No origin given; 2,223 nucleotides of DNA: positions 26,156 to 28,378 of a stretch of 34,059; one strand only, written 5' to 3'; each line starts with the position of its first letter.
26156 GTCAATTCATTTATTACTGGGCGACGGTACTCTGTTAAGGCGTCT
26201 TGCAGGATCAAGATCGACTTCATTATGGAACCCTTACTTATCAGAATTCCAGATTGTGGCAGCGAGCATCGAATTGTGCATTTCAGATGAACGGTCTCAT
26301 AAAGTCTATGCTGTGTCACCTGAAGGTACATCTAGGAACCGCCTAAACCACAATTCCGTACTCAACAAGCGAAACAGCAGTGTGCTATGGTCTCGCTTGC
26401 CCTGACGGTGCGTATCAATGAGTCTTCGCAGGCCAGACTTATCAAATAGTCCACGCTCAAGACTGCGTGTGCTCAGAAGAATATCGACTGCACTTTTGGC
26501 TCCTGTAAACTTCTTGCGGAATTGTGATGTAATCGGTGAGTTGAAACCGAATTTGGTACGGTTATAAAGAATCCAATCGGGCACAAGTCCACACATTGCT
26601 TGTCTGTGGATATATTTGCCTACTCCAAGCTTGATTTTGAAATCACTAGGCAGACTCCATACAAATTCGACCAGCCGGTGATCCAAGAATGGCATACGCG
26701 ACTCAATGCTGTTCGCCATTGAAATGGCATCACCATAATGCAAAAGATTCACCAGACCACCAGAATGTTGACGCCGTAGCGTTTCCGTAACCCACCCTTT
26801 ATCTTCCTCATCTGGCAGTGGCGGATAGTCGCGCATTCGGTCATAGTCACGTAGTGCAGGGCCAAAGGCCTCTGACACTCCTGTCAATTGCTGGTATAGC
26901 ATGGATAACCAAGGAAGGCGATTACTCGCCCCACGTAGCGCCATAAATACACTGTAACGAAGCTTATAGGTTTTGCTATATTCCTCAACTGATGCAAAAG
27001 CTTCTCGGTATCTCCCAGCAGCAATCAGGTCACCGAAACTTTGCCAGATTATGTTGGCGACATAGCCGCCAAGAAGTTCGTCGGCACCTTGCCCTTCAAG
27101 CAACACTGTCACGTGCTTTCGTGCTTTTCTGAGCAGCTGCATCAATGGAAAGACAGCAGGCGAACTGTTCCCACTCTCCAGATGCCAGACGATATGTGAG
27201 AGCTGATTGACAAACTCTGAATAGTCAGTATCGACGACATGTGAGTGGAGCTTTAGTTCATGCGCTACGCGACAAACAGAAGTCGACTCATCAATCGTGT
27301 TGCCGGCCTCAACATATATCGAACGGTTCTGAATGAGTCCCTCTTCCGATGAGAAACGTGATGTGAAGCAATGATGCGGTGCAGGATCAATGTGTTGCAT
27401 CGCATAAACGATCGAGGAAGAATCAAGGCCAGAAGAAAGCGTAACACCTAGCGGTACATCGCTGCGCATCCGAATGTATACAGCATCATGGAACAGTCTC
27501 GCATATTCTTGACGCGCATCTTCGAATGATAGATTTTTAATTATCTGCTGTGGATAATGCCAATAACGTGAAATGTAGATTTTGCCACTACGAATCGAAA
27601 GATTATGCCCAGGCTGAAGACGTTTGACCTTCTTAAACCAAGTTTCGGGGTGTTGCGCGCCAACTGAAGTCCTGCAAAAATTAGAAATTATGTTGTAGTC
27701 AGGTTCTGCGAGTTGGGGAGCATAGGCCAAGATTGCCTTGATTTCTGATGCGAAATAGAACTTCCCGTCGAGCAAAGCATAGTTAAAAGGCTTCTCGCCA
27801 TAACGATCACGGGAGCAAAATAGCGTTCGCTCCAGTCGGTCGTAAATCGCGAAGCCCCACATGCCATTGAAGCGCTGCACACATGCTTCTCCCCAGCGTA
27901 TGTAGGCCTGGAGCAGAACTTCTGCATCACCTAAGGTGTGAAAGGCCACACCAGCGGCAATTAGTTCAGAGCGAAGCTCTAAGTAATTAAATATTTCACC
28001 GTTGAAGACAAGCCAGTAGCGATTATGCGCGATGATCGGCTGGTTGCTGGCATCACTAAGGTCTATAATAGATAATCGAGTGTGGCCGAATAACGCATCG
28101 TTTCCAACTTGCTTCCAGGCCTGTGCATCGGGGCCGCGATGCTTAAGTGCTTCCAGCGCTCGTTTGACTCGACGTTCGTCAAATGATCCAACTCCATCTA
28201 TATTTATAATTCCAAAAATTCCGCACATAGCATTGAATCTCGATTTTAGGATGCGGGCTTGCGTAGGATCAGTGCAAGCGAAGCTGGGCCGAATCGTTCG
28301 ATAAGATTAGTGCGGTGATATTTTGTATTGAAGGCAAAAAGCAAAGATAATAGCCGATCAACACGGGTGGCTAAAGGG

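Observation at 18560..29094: Three separate amidotransferase systems plus three methyltransferases in one glycan locus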

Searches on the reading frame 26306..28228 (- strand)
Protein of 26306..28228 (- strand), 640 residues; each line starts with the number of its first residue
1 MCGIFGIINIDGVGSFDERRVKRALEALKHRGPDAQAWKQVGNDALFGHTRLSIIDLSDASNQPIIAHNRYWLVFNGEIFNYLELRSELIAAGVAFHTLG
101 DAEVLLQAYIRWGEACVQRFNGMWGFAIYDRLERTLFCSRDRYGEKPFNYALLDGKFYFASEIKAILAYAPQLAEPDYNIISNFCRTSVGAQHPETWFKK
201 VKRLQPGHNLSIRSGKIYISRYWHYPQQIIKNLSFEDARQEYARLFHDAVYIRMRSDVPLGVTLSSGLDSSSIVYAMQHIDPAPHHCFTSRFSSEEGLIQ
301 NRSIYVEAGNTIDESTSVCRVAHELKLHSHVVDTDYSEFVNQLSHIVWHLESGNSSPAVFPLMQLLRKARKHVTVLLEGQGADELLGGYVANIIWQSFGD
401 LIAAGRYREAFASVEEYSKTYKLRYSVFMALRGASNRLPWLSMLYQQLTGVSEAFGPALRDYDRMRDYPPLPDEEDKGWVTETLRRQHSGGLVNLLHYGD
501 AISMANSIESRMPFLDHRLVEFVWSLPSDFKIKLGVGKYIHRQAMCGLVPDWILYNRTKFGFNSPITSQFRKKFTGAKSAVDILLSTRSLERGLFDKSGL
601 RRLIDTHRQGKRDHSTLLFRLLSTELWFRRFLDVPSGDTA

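Call 3: search_protein_families(library=pfam, proteins=[window:26306-28228:-])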
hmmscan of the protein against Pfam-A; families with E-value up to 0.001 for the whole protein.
window:26306-28228:- (640 aa): 3 families
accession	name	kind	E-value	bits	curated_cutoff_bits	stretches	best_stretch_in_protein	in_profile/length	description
PF00733.27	Asn_synthase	-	1.4e-70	239.2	21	1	242-629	2-354/354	Asparagine synthase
PF13537.11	GATase_7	-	4.1e-40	137.1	25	1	49-168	1-123/123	Glutamine amidotransferase domain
PF13522.11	GATase_6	-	4.4e-37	127.4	27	1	34-162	2-130/130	Glutamine amidotransferase domain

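Call 4: search_protein_families(library=ncbifam, proteins=[window:26306-28228:-])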
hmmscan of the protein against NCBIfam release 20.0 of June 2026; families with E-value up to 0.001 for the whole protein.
window:26306-28228:- (640 aa): 9 families
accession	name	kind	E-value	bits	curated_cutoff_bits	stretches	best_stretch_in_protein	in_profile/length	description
TIGR01536.1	asn_synth_AEB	equivalog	2.1e-122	409.8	267.1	1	2-562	1-517/517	asparagine synthase (glutamine-hydrolyzing)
TIGR03108.1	eps_aminotran_1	hypoth_equivalog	8.3e-106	355.1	816.9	2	1-390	1-375/628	XrtA/PEP-CTERM system amidotransferase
TIGR03104.1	trio_amidotrans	equivalog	1.1e-86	291.4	570.1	2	1-412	1-402/589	N-acetylglutaminylglutamine amidotransferase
NF033535.1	lass_lactam_cya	exception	6.6e-75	253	525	2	1-425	1-410/668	lasso peptide isopeptide bond-forming cyclase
NF006949.0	PRK09431.1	equivalog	3.5e-67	227.2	499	3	1-172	1-171/554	asparagine synthase B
NF033561.1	macrolact_Ik_Al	subfamily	1.1e-17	63.9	300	1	181-629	137-556/561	albusnodin/ikarugamycin family macrolactam cyclase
TIGR01134.1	purF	equivalog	2e-08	34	350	1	37-166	58-199/432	amidophosphoribosyltransferase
NF001484.0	PRK00331.1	subfamily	3e-07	29.2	381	1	41-179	63-211/601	isomerizing glutamine--fructose-6-phosphate transaminase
TIGR01135.1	glmS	equivalog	1.8e-06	26.8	418.05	1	44-175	65-206/607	glutamine--fructose-6-phosphate transaminase (isomerizing)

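Call 8: find_encoding_contigs(protein=window:26306-28228:-, flank=10000, max_places=6)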
Protein window:26306-28228:- (640 aa): 3 contigs read that carry it; 1 place shown.
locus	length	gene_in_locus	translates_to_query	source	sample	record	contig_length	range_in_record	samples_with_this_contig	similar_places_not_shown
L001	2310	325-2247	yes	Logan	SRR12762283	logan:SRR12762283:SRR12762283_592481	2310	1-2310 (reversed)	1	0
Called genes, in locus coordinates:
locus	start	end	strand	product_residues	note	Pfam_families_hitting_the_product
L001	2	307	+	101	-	?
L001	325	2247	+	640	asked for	PF13522:GATase_6, PF13537:GATase_7, PF00733:Asn_synthase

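Call 9: find_homologous_proteins(query=window:26306-28228:-, max_evalue=1e-30)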
Query window:26306-28228:- (640 aa): 7883 proteins with E <= 1e-30 among 8000 candidates; the best 120 are listed.
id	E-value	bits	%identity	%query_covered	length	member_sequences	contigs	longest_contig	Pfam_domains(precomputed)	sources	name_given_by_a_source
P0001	0.0e+0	1490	100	100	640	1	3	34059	PF00733.28,PF13522.12,PF13537.12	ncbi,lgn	-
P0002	0.0e+0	1222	81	100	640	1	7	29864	PF00733.28,PF13522.12,PF13537.12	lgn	-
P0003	0.0e+0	1205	82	99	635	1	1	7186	PF00733.28,PF13522.12,PF13537.12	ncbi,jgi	jgi:asparagine synthase (glutamine-hydrolysing)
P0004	0.0e+0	1191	83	95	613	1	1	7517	PF00733.28,PF13522.12,PF13537.12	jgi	-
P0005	0.0e+0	1186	83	95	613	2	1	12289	PF00733.28,PF13522.12,PF13537.12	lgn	-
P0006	0.0e+0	1156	78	98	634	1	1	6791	PF00733.28,PF13522.12,PF13537.12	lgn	-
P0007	0.0e+0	1138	76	99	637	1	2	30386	PF00733.28,PF13522.12,PF13537.12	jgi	jgi:asparagine synthase (glutamine-hydrolysing)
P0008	0.0e+0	1126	75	99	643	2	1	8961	PF00733.28,PF13522.12,PF13537.12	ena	-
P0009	0.0e+0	1094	74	99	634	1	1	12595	PF00733.28,PF13522.12,PF13537.12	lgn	-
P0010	0.0e+0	1092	73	99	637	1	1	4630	PF12481.14,PF00733.28,PF13522.12,PF13537.12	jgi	jgi:asparagine synthase (glutamine-hydrolysing)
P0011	0.0e+0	1086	73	99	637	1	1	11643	PF00733.28,PF13522.12,PF13537.12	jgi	jgi:asparagine synthase (glutamine-hydrolysing)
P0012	0.0e+0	1084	72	99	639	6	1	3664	PF00733.28,PF13522.12,PF13537.12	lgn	-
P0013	0.0e+0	1067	71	100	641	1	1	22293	PF00733.28,PF13522.12,PF13537.12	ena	-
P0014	0.0e+0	1053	70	100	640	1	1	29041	PF00733.28,PF13522.12,PF13537.12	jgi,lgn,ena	-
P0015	7.6e-294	994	67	100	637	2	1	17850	PF00733.28,PF13522.12,PF13537.12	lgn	-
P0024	8.2e-272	922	62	99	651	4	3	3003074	PF00733.28,PF13522.12,PF13537.12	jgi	jgi:asparagine synthase (glutamine-hydrolysing)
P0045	9.4e-259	878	60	99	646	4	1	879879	PF00733.28,PF13522.12,PF13537.12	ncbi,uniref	ncbi:asparagine synthase (glutamine-hydrolyzing) [Sphingopyxis sp. R3-92]|uniref:asparagine synthase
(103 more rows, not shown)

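Call 10: find_encoding_contigs(protein=P0002, flank=10000, max_places=2)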
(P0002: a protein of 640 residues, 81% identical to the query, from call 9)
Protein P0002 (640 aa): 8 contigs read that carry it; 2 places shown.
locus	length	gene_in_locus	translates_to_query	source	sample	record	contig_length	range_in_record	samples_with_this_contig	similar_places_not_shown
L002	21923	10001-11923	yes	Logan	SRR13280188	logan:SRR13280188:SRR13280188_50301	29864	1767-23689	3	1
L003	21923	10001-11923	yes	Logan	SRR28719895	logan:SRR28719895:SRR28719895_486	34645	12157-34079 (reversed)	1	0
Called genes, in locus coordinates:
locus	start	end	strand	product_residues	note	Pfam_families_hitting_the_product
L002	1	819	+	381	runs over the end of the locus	PF00155:Aminotran_1_2, PF01041:DegT_DnrJ_EryC1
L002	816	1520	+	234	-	PF02348:CTP_transf_3, PF12804:NTP_transf_3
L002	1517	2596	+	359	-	-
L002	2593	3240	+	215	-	PF00551:Formyl_trans_N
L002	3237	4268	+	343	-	PF03102:NeuB, PF08666:SAF (weak)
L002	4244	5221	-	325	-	PF02706:Wzz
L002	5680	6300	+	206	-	PF01609:DDE_Tnp_1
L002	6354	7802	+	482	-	-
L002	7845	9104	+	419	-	PF01943:Polysacc_synt, PF13440:Polysacc_synt_3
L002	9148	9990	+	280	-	PF13489:Methyltransf_23, PF08241:Methyltransf_11, PF08242:Methyltransf_12, PF13649:Methyltransf_25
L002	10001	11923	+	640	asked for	PF13522:GATase_6, PF13537:GATase_7, PF00733:Asn_synthase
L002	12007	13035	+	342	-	PF00534:Glycos_transf_1, PF13692:Glyco_trans_1_4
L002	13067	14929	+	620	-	PF13522:GATase_6, PF13537:GATase_7, PF00733:Asn_synthase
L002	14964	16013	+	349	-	PF08003:Methyltransf_9 (weak), PF13489:Methyltransf_23, PF13847:Methyltransf_31, PF08241:Methyltransf_11, PF08242:Methyltransf_12, PF13649:Methyltransf_25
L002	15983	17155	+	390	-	PF00534:Glycos_transf_1, PF13692:Glyco_trans_1_4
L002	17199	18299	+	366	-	PF00733:Asn_synthase (faint)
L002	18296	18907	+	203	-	PF00117:GATase, PF07685:GATase_3 (weak), PF01174:SNO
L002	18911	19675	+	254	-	PF00977:His_biosynth, PF01207:Dus (faint)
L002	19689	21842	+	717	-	PF13602:ADH_zinc_N_2 (faint), PF08240:ADH_N (weak), PF00107:ADH_zinc_N, PF01408:GFO_IDH_MocA, PF22725:GFO_IDH_MocA_C3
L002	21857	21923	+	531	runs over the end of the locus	PF16889:Hepar_II_III_N, PF07940:Hepar_II_III_C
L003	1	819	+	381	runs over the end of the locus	PF00155:Aminotran_1_2, PF01041:DegT_DnrJ_EryC1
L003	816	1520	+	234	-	PF02348:CTP_transf_3, PF12804:NTP_transf_3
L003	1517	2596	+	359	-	-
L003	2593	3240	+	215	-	PF00551:Formyl_trans_N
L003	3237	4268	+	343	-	PF03102:NeuB, PF08666:SAF (weak)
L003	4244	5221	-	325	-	PF02706:Wzz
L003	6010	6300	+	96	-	PF13586:DDE_Tnp_1_2 (weak)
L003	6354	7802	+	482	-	-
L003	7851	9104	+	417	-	PF01943:Polysacc_synt, PF13440:Polysacc_synt_3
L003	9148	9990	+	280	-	PF13489:Methyltransf_23, PF08241:Methyltransf_11, PF08242:Methyltransf_12, PF13649:Methyltransf_25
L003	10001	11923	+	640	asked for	PF13522:GATase_6, PF13537:GATase_7, PF00733:Asn_synthase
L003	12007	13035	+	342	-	PF00534:Glycos_transf_1, PF13692:Glyco_trans_1_4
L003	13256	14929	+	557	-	PF13522:GATase_6, PF13537:GATase_7, PF00733:Asn_synthase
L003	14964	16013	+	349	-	PF08003:Methyltransf_9 (weak), PF13489:Methyltransf_23, PF13847:Methyltransf_31, PF08241:Methyltransf_11, PF08242:Methyltransf_12, PF13649:Methyltransf_25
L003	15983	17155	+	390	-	PF00534:Glycos_transf_1, PF13692:Glyco_trans_1_4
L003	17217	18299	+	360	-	PF00733:Asn_synthase (faint)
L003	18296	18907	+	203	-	PF00117:GATase, PF07685:GATase_3 (weak), PF01174:SNO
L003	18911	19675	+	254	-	PF00977:His_biosynth, PF01207:Dus (faint)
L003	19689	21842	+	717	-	PF13602:ADH_zinc_N_2 (faint), PF08240:ADH_N (weak), PF00107:ADH_zinc_N, PF01408:GFO_IDH_MocA, PF22725:GFO_IDH_MocA_C3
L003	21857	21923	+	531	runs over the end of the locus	PF16889:Hepar_II_III_N, PF07940:Hepar_II_III_C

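Call 11: find_encoding_contigs(protein=P0024, flank=10000, max_places=2)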
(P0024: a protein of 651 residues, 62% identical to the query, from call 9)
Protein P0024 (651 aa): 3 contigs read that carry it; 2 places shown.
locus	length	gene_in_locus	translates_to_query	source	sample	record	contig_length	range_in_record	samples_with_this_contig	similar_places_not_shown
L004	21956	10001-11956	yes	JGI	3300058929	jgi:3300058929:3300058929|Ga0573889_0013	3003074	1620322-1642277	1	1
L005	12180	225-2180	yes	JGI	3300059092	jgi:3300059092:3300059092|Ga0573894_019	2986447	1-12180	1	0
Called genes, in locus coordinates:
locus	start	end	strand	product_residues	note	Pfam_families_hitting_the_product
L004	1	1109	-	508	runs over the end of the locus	-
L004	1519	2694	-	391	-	PF00155:Aminotran_1_2 (weak), PF01041:DegT_DnrJ_EryC1, PF01212:Beta_elim_lyase (weak)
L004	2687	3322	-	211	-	PF17836:PglD_N, PF00132:Hexapep (faint)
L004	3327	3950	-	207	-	PF02397:Bac_transf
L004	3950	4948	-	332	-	PF01073:3Beta_HSD, PF01370:Epimerase, PF02719:Polysacc_synt_2, PF04321:RmlD_sub_bind, PF07993:NAD_binding_4 (faint), PF16363:GDP_Man_Dehyd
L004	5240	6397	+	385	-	PF02350:Epimerase_2, PF13579:Glyco_trans_4_4 (faint)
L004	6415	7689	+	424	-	PF03721:UDPG_MGDP_dh_N, PF00984:UDPG_MGDP_dh, PF03720:UDPG_MGDP_dh_C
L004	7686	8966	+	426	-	PF03721:UDPG_MGDP_dh_N, PF00984:UDPG_MGDP_dh, PF03720:UDPG_MGDP_dh_C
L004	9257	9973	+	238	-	PF13489:Methyltransf_23, PF08242:Methyltransf_12 (faint)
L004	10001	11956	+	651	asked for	PF13522:GATase_6, PF13537:GATase_7, PF00733:Asn_synthase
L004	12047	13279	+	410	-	PF13439:Glyco_transf_4, PF13579:Glyco_trans_4_4, PF00534:Glycos_transf_1 (weak)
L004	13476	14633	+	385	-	PF08421:Methyltransf_13, PF13489:Methyltransf_23, PF07021:MetW (weak), PF13847:Methyltransf_31 (weak), PF08241:Methyltransf_11, PF08242:Methyltransf_12, PF13649:Methyltransf_25, PF08484:Methyltransf_14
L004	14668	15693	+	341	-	PF01073:3Beta_HSD, PF01370:Epimerase, PF02719:Polysacc_synt_2, PF04321:RmlD_sub_bind, PF05368:NmrA, PF13460:NAD_binding_10, PF16363:GDP_Man_Dehyd, PF08485:Polysacc_syn_2C, +3 more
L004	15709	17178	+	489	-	PF01943:Polysacc_synt, PF13440:Polysacc_synt_3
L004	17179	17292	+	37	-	-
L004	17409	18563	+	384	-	-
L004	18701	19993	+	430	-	PF04932:Wzy_C (weak)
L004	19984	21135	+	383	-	PF00535:Glycos_transf_2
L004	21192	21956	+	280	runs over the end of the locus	PF01370:Epimerase, PF04321:RmlD_sub_bind, PF16363:GDP_Man_Dehyd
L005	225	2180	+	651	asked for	PF13522:GATase_6, PF13537:GATase_7, PF00733:Asn_synthase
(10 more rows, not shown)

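Call 12: find_encoding_contigs(protein=P0045, flank=10000, max_places=2)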
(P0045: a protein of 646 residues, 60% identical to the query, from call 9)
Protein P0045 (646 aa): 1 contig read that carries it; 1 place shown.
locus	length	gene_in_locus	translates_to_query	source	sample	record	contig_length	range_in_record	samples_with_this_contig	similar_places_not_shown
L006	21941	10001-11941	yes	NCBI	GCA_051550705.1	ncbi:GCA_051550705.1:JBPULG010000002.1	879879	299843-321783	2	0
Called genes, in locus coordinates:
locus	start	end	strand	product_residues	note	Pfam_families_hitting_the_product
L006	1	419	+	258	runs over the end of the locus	PF00149:Metallophos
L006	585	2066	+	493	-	PF04932:Wzy_C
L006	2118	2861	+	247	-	PF02563:Poly_export, PF10531:SLBB, PF22461:SLBB_2 (weak)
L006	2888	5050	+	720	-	-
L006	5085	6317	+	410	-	-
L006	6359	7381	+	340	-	PF01073:3Beta_HSD, PF01370:Epimerase, PF02719:Polysacc_synt_2, PF04321:RmlD_sub_bind, PF07993:NAD_binding_4 (weak), PF16363:GDP_Man_Dehyd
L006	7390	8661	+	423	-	PF03721:UDPG_MGDP_dh_N, PF00984:UDPG_MGDP_dh, PF03720:UDPG_MGDP_dh_C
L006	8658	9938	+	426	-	PF03721:UDPG_MGDP_dh_N, PF00984:UDPG_MGDP_dh, PF03720:UDPG_MGDP_dh_C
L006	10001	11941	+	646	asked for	PF13522:GATase_6, PF13537:GATase_7, PF00733:Asn_synthase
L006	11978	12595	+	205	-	PF00132:Hexapep, PF14602:Hexapep_2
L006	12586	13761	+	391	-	PF13439:Glyco_transf_4, PF13579:Glyco_trans_4_4, PF00534:Glycos_transf_1 (weak)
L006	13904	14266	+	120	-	PF01047:MarR (weak), PF12802:MarR_2, PF13412:HTH_24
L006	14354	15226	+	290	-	PF00132:Hexapep (faint)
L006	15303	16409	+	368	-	PF01041:DegT_DnrJ_EryC1, PF01212:Beta_elim_lyase (weak)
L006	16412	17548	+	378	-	PF01041:DegT_DnrJ_EryC1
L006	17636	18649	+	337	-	PF01073:3Beta_HSD, PF01370:Epimerase, PF02719:Polysacc_synt_2, PF04321:RmlD_sub_bind, PF05368:NmrA, PF13460:NAD_binding_10, PF16363:GDP_Man_Dehyd, PF08485:Polysacc_syn_2C, +3 more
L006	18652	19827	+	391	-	PF00535:Glycos_transf_2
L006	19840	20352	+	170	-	PF25087:GMPPB_C (faint), PF00132:Hexapep, PF14602:Hexapep_2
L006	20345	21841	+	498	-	PF01943:Polysacc_synt, PF13440:Polysacc_synt_3, PF01554:MatE (weak)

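Call 13: search_solved_structures(query=window:26306-28228:-, show_alignments=2, max_evalue=1e-10)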
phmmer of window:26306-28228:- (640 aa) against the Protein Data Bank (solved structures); distinct sequences matched with E-value up to 1e-10: 5.
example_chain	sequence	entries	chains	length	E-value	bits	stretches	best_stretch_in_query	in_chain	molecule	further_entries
7ylz_A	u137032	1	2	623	1.3e-42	149.4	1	1-390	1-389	hydroxyamidotransferase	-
1ct9_A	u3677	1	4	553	5.7e-28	101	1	4-169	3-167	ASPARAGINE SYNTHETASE B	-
6gq3_A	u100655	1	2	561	5.7e-26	94.4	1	1-390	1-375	Asparagine synthetase [glutamine-hydrolyzing]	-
8sue_A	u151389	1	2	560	1.2e-25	93.3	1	24-390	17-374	Asparagine synthetase [glutamine-hydrolyzing]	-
9b6c_A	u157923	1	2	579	7.1e-25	90.7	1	24-390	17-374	Asparagine synthetase [glutamine-hydrolyzing]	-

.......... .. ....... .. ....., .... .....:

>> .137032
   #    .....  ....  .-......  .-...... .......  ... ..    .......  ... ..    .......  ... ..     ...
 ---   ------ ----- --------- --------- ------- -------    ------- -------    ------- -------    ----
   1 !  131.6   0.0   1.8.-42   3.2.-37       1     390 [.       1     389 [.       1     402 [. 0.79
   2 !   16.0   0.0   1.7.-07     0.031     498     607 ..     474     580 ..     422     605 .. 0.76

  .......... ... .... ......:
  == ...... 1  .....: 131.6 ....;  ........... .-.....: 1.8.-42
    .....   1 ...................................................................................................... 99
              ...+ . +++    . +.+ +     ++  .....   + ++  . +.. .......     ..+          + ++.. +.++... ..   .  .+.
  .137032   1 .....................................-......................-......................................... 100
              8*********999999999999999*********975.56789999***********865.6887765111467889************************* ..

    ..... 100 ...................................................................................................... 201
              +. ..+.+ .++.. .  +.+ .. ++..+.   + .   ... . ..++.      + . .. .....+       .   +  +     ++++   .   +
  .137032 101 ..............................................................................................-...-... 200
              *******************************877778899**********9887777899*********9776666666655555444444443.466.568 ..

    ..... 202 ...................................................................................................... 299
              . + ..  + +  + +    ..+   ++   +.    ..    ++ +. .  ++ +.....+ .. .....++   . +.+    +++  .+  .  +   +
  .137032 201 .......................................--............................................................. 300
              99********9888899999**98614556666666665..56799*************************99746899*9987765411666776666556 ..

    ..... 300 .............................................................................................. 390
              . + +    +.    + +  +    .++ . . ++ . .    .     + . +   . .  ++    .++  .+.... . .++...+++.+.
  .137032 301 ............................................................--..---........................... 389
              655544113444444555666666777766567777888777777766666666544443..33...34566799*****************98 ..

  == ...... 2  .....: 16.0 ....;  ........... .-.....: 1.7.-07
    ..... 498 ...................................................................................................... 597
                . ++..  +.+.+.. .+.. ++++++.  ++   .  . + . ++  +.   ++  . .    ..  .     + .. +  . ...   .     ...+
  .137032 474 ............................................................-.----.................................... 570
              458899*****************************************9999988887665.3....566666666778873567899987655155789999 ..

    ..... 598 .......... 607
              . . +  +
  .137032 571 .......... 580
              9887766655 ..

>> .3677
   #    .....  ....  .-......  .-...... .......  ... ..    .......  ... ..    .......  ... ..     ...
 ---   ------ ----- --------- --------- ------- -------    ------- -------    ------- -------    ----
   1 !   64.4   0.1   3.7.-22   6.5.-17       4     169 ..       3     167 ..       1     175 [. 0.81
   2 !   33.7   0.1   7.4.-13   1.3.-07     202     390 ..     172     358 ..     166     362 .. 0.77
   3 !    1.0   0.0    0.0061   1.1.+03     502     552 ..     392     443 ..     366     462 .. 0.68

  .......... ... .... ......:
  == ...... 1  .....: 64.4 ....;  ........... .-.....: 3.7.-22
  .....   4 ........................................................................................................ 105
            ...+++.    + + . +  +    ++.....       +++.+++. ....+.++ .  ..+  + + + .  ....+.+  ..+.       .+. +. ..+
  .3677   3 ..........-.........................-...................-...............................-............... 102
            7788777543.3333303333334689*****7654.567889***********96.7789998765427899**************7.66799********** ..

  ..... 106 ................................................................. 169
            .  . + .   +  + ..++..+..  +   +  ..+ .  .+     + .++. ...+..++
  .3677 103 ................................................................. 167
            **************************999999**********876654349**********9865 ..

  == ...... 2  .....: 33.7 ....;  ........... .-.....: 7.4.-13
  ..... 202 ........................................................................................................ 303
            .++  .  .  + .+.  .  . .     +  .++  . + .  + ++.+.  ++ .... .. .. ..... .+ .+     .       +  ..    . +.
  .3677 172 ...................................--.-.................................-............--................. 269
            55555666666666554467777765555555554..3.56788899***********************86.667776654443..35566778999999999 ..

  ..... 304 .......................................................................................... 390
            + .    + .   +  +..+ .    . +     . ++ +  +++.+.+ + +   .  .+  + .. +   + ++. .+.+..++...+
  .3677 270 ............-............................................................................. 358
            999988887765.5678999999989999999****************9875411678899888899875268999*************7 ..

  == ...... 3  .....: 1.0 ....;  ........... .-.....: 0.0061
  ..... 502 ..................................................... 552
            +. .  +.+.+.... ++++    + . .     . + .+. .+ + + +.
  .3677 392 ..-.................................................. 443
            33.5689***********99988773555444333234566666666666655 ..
